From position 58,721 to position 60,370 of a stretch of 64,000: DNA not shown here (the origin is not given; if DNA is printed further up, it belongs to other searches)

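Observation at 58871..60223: Single-polypeptide FabZ-LpxA fusion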

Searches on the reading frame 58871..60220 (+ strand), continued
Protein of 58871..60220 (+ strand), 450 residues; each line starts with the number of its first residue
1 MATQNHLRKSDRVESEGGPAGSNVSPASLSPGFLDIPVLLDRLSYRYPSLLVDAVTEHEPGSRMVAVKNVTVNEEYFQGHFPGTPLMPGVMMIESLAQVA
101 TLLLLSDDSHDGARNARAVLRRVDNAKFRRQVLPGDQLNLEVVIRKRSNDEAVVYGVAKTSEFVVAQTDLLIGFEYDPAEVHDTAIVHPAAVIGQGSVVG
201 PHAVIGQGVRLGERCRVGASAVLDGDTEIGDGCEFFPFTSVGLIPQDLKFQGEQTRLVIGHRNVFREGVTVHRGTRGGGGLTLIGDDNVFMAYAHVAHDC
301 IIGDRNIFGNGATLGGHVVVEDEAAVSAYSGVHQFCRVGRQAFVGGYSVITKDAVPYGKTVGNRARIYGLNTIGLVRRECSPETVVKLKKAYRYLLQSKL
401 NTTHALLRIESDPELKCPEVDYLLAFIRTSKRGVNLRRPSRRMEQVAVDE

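Call 42: search_protein_families(library=pfam, proteins=[P0124, P0125, P0126, P0128, P0130, P0131, P0135, P0139, P0143, P0145], max_evalue=0.00001)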
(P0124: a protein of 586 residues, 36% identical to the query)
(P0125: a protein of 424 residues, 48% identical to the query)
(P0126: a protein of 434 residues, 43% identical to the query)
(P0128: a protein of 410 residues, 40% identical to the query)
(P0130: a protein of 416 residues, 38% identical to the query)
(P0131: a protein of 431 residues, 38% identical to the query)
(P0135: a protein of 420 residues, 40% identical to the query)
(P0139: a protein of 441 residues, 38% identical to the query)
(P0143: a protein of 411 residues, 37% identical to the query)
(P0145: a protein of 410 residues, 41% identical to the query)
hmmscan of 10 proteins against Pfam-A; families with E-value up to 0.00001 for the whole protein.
P0124 (586 aa): 6 families
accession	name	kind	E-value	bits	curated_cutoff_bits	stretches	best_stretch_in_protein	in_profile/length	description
PF07977.19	FabA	-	4.9e-54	182.1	23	2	16-141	1-138/138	FabA-like domain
PF13720.11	Acetyltransf_11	-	3.1e-28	98.4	24.5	1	504-585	1-82/82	Udp N-acetylglucosamine O-acyltransferase; Domain 2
PF00132.30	Hexapep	-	7.4e-27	92.3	27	2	341-376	1-36/36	Bacterial transferase hexapeptide (six repeats)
PF22817.2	ApeP-like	-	8.1e-07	29.2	27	0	186-315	11-138/158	ApeP dehydratase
PF25084.1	LbH_EIF2B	-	1.7e-06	28.4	54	0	340-387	8-54/105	EIF2B subunit epsilon LbH domain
PF25087.1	GMPPB_C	-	6.8e-06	26.2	39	0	336-375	5-44/110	GMPPB C-terminal domain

P0125 (424 aa): 2 families
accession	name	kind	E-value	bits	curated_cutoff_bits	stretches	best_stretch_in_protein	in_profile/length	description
PF07977.19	FabA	-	2.3e-23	82.8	23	1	26-141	7-137/138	FabA-like domain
PF00132.30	Hexapep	-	6.7e-22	76.7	27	2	257-289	4-36/36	Bacterial transferase hexapeptide (six repeats)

P0126 (434 aa): 4 families
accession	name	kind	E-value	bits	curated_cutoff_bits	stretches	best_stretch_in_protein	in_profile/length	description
PF07977.19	FabA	-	6.7e-33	113.7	23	1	28-152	1-137/138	FabA-like domain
PF13720.11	Acetyltransf_11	-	1.2e-26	93.4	24.5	1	339-419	1-81/82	Udp N-acetylglucosamine O-acyltransferase; Domain 2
PF00132.30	Hexapep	-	1.7e-23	81.7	27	1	165-193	8-36/36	Bacterial transferase hexapeptide (six repeats)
PF25084.1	LbH_EIF2B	-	2e-07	31.4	54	0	163-211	8-55/105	EIF2B subunit epsilon LbH domain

P0128 (410 aa): 4 families
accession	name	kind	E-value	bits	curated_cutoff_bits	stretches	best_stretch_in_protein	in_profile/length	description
PF07977.19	FabA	-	2.7e-33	114.9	23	1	16-140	1-137/138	FabA-like domain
PF13720.11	Acetyltransf_11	-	8.9e-29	100.2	24.5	1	328-409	1-82/82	Udp N-acetylglucosamine O-acyltransferase; Domain 2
PF00132.30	Hexapep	-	2.2e-24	84.5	27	2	165-199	2-36/36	Bacterial transferase hexapeptide (six repeats)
PF25084.1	LbH_EIF2B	-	1.2e-08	35.4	54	1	149-207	30-85/105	EIF2B subunit epsilon LbH domain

P0130 (416 aa): 5 families
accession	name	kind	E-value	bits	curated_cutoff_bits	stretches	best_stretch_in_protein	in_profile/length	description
PF00132.30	Hexapep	-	2.6e-31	106.5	27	2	181-215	1-35/36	Bacterial transferase hexapeptide (six repeats)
PF07977.19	FabA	-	2e-26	92.7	23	1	17-139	1-137/138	FabA-like domain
PF13720.11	Acetyltransf_11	-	1e-23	83.9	24.5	1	325-406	1-81/82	Udp N-acetylglucosamine O-acyltransferase; Domain 2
PF25084.1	LbH_EIF2B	-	2.1e-10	41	54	0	154-215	18-76/105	EIF2B subunit epsilon LbH domain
PF14602.12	Hexapep_2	-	1.4e-06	28.4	27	0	166-196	4-32/34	Hexapeptide repeat of succinyl-transferase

P0131 (431 aa): 5 families
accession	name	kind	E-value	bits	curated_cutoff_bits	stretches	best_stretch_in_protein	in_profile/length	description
PF07977.19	FabA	-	6.3e-33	113.8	23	1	15-137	1-137/138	FabA-like domain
PF00132.30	Hexapep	-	4.6e-27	93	27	3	166-199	2-35/36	Bacterial transferase hexapeptide (six repeats)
PF13720.11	Acetyltransf_11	-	2.4e-24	85.9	24.5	1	327-409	1-81/82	Udp N-acetylglucosamine O-acyltransferase; Domain 2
PF25084.1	LbH_EIF2B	-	2.5e-10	40.7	54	0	154-212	16-72/105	EIF2B subunit epsilon LbH domain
PF22818.2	ApeI-like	-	3.2e-06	27.8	28.5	0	41-116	21-89/119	ApeI dehydratase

P0135 (420 aa): 4 families
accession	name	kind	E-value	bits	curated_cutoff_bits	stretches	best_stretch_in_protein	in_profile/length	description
PF07977.19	FabA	-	1.8e-34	118.7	23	1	14-136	1-137/138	FabA-like domain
PF00132.30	Hexapep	-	8.3e-26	89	27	1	258-292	2-36/36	Bacterial transferase hexapeptide (six repeats)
PF13720.11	Acetyltransf_11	-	1e-20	74.3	24.5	1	329-409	1-80/82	Udp N-acetylglucosamine O-acyltransferase; Domain 2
PF25084.1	LbH_EIF2B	-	3.6e-07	30.6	54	0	202-301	9-104/105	EIF2B subunit epsilon LbH domain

P0139 (441 aa): 5 families
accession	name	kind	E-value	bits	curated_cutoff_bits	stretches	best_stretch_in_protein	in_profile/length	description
PF07977.19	FabA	-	3.2e-32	111.5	23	1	10-132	1-137/138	FabA-like domain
PF00132.30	Hexapep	-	1.7e-26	91.2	27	2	249-281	2-34/36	Bacterial transferase hexapeptide (six repeats)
PF13720.11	Acetyltransf_11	-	3.9e-25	88.5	24.5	1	320-408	1-81/82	Udp N-acetylglucosamine O-acyltransferase; Domain 2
PF25084.1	LbH_EIF2B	-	2.3e-12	47.3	54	1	228-293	7-70/105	EIF2B subunit epsilon LbH domain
PF22818.2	ApeI-like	-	3.8e-06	27.6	28.5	1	26-110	12-88/119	ApeI dehydratase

P0143 (411 aa): 4 families
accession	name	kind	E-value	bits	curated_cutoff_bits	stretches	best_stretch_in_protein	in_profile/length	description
PF13720.11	Acetyltransf_11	-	1.7e-26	92.9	24.5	1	328-409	1-81/82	Udp N-acetylglucosamine O-acyltransferase; Domain 2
PF00132.30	Hexapep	-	2.2e-22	78.2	27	0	154-181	8-35/36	Bacterial transferase hexapeptide (six repeats)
PF07977.19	FabA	-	3.1e-09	37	23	1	22-141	3-137/138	FabA-like domain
PF25084.1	LbH_EIF2B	-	2.5e-08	34.3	54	0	177-285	3-101/105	EIF2B subunit epsilon LbH domain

P0145 (410 aa): 4 families
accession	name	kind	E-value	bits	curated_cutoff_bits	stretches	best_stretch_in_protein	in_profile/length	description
PF07977.19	FabA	-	4.6e-37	127.2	23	1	10-132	1-137/138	FabA-like domain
PF13720.11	Acetyltransf_11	-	3.9e-22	78.9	24.5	1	328-408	1-81/82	Udp N-acetylglucosamine O-acyltransferase; Domain 2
PF00132.30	Hexapep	-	3.4e-21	74.4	27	1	257-287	2-32/36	Bacterial transferase hexapeptide (six repeats)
PF25084.1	LbH_EIF2B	-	6.1e-08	33.1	54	0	232-316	21-102/105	EIF2B subunit epsilon LbH domain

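Call 45: fold_search(model_id=the predicted structure, library=pdb)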
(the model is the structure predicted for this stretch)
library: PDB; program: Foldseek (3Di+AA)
matches with E <= 10: 1271; with E <= 0.001: 238
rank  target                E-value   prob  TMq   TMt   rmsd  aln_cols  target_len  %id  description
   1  6n3p_B                4.1e-11  1.00  0.28  0.83   3.0       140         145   37  Crosslinked AcpP=FabZ complex from E. coli Type II FAS (released 2019-03-13)
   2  9a6k_B                4.5e-11  1.00  0.28  0.86   2.2       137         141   42  Integrative model of YCSD-FABZ by crosslinking MS and deep learning (released 2024-09-18)
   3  4h4g_D                5.8e-11  1.00  0.28  0.85   3.0       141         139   42  Crystal Structure of (3R)-hydroxymyristoyl-[acyl-carrier-protein] dehydratase from Burkholderia thailandensis E264 (released 2012-10-03)
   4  8ayb                  8.6e-11  1.00  0.27  0.86   2.6       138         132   36  anammox-specific FabZ from Scalindua brodae (released 2023-03-29)
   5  7qv0_C                8.6e-11  1.00  0.27  0.86   2.8       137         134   37  Covalent complex between Scalindua brodae amxFabZ and amxACP (released 2023-02-01)
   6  7qv0_A                1.1e-10  1.00  0.28  0.86   2.5       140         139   36  Covalent complex between Scalindua brodae amxFabZ and amxACP (released 2023-02-01)
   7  8ayd_BA               1.1e-10  1.00  0.27  0.83   3.1       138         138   37  Anammox-specific FabZ from the annamox bacterium Kuenenia stuttgartiensis (released 2023-03-29)
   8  8ayc                  1.2e-10  1.00  0.27  0.86   2.6       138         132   36  Scalindua brodae amxFabZ, I69G mutant (released 2023-03-29)
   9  4h4g_A                1.5e-10  1.00  0.27  0.85   3.0       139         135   42  Crystal Structure of (3R)-hydroxymyristoyl-[acyl-carrier-protein] dehydratase from Burkholderia thailandensis E264 (released 2012-10-03)
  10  4h4g_I                1.8e-10  1.00  0.27  0.85   2.8       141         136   42  Crystal Structure of (3R)-hydroxymyristoyl-[acyl-carrier-protein] dehydratase from Burkholderia thailandensis E264 (released 2012-10-03)
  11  4h4g_E                2.1e-10  1.00  0.28  0.85   2.5       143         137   41  Crystal Structure of (3R)-hydroxymyristoyl-[acyl-carrier-protein] dehydratase from Burkholderia thailandensis E264 (released 2012-10-03)
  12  4h4g_F                2.1e-10  1.00  0.28  0.85   2.5       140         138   42  Crystal Structure of (3R)-hydroxymyristoyl-[acyl-carrier-protein] dehydratase from Burkholderia thailandensis E264 (released 2012-10-03)
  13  6n3p_A                2.2e-10  1.00  0.28  0.82   3.3       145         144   36  Crosslinked AcpP=FabZ complex from E. coli Type II FAS (released 2019-03-13)
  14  7qv0_B                2.3e-10  1.00  0.27  0.85   2.9       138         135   37  Covalent complex between Scalindua brodae amxFabZ and amxACP (released 2023-02-01)
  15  4h4g_C                2.7e-10  1.00  0.27  0.85   2.5       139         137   42  Crystal Structure of (3R)-hydroxymyristoyl-[acyl-carrier-protein] dehydratase from Burkholderia thailandensis E264 (released 2012-10-03)
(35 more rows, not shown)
